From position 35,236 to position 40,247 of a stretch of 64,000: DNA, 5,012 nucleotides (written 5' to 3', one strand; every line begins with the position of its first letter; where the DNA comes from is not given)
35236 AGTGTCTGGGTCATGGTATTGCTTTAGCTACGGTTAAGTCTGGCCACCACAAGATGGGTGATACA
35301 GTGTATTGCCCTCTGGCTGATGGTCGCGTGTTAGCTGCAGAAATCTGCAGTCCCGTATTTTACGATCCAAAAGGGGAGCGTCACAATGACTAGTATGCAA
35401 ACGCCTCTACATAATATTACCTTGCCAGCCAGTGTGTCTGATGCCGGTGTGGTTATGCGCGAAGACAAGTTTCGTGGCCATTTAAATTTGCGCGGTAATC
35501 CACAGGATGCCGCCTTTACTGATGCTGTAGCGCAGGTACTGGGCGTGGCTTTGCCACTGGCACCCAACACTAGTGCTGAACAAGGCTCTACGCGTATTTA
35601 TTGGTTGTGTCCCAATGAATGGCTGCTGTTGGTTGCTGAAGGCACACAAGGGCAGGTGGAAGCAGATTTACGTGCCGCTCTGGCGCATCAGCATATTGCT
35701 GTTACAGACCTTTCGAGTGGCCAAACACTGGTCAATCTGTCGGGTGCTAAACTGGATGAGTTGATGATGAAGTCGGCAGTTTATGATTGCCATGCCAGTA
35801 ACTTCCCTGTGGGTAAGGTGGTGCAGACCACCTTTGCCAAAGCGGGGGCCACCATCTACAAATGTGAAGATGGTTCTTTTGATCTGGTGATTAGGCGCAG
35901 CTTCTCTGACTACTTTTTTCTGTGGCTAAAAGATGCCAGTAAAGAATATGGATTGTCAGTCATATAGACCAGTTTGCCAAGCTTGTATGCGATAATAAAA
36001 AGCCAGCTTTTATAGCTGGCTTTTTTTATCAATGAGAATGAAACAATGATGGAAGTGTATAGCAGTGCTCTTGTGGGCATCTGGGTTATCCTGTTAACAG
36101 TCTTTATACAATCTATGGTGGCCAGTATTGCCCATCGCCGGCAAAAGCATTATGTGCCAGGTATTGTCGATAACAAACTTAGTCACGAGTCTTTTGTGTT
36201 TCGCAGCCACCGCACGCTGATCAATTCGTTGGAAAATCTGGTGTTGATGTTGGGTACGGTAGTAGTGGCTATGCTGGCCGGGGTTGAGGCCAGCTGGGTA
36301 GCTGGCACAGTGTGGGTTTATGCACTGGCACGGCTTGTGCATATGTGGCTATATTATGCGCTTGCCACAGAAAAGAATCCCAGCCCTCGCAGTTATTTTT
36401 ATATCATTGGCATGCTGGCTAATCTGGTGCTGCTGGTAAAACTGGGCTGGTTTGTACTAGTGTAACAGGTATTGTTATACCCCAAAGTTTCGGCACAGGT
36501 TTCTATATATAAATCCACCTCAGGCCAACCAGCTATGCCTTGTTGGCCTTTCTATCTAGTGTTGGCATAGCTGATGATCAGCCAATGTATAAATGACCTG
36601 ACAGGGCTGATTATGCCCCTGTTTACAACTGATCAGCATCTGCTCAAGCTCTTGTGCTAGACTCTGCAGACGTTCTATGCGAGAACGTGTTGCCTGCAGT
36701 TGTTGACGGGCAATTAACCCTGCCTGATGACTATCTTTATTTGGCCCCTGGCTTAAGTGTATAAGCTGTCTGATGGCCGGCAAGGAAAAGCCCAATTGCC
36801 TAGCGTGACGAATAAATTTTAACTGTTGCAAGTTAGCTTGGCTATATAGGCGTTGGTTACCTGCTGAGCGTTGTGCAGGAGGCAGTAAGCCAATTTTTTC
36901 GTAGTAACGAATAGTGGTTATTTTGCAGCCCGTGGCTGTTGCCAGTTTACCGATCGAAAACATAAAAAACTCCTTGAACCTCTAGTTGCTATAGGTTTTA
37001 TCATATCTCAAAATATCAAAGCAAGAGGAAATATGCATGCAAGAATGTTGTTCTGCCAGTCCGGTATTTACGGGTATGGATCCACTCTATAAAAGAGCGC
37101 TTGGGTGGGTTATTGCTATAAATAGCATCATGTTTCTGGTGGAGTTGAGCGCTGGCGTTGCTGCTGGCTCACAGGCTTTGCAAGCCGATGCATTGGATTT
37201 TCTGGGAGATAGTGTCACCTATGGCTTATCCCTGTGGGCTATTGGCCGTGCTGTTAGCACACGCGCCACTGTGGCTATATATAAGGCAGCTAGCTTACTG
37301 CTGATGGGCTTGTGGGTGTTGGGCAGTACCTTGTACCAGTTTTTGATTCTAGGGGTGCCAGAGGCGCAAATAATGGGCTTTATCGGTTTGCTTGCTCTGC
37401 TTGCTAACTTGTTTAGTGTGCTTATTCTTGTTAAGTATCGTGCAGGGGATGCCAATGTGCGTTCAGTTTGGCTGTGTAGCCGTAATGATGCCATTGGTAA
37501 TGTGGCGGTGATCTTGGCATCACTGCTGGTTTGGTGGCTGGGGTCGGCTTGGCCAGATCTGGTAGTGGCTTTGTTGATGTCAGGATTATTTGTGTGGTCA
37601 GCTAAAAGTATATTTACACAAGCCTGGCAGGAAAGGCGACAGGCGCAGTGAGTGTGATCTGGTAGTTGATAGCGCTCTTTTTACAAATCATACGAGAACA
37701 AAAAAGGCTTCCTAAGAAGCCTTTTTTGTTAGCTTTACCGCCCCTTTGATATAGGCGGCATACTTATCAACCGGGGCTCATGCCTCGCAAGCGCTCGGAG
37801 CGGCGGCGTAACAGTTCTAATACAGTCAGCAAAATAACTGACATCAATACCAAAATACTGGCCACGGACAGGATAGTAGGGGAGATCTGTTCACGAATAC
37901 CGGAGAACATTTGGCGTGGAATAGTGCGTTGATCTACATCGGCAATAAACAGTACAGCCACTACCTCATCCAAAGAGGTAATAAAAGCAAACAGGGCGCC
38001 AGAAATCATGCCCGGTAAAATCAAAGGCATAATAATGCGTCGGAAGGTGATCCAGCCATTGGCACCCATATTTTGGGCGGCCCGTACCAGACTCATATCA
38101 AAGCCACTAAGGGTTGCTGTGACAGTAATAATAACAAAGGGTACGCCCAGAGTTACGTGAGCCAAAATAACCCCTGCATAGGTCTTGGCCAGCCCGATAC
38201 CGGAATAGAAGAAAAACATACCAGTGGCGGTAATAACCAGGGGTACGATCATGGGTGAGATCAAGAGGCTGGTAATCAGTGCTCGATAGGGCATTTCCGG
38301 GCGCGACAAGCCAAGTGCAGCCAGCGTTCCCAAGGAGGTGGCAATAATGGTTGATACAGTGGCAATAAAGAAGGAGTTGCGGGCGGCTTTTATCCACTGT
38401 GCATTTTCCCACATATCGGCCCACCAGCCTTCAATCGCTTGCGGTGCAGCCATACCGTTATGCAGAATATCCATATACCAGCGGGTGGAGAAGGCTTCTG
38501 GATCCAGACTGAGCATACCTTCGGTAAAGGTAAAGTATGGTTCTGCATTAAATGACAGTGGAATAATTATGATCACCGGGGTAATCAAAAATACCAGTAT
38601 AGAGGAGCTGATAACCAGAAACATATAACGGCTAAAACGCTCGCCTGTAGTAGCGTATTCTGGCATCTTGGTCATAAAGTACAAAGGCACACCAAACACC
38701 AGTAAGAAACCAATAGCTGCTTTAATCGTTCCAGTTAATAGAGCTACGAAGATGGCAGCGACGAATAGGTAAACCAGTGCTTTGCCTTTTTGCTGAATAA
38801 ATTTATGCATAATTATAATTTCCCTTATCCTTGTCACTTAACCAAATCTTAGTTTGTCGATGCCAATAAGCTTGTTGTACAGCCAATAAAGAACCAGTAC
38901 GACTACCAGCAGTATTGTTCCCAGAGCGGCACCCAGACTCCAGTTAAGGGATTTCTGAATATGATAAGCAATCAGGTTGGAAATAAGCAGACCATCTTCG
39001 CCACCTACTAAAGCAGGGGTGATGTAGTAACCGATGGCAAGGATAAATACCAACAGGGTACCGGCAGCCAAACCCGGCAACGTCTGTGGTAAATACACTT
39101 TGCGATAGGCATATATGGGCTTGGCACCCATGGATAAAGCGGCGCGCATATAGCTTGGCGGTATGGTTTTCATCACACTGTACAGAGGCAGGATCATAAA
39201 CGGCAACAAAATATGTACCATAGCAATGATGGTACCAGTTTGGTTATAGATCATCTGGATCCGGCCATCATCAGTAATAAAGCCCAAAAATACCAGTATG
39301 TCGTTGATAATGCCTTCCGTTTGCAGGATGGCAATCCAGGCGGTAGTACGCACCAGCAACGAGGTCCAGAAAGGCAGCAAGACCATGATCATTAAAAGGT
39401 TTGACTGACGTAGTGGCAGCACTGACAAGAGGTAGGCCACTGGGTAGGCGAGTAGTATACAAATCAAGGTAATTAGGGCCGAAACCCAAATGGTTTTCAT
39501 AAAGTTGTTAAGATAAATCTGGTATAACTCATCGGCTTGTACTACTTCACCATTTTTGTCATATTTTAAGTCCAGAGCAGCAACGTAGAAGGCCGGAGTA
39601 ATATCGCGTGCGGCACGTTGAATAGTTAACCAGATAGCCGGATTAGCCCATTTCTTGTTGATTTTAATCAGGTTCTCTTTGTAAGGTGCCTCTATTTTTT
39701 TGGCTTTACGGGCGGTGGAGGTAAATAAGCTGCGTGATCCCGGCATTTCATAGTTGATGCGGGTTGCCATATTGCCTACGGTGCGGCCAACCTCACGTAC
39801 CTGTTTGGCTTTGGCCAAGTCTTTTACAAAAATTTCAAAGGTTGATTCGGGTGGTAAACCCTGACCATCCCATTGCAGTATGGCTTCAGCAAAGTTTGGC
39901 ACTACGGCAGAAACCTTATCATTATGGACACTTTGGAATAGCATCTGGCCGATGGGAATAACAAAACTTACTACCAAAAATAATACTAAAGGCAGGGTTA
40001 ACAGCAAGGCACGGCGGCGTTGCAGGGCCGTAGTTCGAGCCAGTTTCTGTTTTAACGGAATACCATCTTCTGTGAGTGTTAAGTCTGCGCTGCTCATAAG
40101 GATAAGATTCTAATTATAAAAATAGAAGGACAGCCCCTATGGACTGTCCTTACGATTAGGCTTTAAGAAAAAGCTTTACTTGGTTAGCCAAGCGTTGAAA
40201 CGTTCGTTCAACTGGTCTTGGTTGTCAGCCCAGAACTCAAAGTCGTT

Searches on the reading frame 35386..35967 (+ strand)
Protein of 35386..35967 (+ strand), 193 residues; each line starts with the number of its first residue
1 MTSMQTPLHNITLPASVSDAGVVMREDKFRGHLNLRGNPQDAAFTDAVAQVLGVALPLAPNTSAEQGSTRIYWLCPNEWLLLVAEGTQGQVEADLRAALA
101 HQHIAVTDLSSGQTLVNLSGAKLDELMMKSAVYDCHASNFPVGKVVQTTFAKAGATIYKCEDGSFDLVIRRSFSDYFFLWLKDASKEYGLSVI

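Call 6: search_protein_families(library=pfam, max_evalue=0.00001, proteins=[window:35386-35967:+])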
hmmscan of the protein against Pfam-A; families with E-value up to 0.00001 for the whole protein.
window:35386-35967:+ (193 aa): 1 family
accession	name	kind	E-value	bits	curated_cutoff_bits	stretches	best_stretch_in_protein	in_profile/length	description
PF04268.17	SoxG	-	1.5e-45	155.5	21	1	36-187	1-152/152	Sarcosine oxidase, gamma subunit family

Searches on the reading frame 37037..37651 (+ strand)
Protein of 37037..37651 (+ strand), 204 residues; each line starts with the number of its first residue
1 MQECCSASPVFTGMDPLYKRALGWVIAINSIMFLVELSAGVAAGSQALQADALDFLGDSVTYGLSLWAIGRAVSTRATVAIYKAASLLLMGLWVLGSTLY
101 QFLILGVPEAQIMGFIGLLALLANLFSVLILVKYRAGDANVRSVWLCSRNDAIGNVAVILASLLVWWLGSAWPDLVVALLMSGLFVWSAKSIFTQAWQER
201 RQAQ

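Call 6: search_protein_families(library=pfam, max_evalue=0.00001, proteins=[window:37037-37651:+])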
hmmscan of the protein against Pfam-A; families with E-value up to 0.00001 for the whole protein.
window:37037-37651:+ (204 aa): 1 family
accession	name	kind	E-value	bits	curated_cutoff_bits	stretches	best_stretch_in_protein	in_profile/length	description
PF01545.26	Cation_efflux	-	1.2e-12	48.4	26.6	1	26-193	5-190/198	Cation efflux family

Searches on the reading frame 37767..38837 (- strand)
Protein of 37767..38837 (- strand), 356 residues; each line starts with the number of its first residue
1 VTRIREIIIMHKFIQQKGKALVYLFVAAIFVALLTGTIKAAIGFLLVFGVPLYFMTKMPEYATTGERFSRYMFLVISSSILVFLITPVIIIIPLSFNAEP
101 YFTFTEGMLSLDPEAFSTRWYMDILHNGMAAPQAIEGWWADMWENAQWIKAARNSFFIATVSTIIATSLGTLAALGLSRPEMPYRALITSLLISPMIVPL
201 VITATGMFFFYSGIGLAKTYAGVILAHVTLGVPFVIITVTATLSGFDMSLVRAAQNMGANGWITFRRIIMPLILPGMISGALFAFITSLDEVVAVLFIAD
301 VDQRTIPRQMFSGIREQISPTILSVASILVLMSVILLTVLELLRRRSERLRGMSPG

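Call 6: search_protein_families(library=pfam, max_evalue=0.00001, proteins=[window:37767-38837:-])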
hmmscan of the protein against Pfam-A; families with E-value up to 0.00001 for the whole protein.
window:37767-38837:- (356 aa): 1 family
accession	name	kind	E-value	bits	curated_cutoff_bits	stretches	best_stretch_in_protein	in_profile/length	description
PF00528.27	BPD_transp_1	-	3e-15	56.9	26.4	1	167-347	2-178/184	Binding-protein-dependent transport system inner membrane component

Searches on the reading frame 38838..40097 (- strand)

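Call 6: search_protein_families(library=pfam, max_evalue=0.00001, proteins=[window:38838-40097:-])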
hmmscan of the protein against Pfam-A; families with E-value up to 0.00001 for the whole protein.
window:38838-40097:- (419 aa): 1 family
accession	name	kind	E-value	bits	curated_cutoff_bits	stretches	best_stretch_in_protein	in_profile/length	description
PF00528.27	BPD_transp_1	-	1.7e-11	44.7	26.4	1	230-408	15-176/184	Binding-protein-dependent transport system inner membrane component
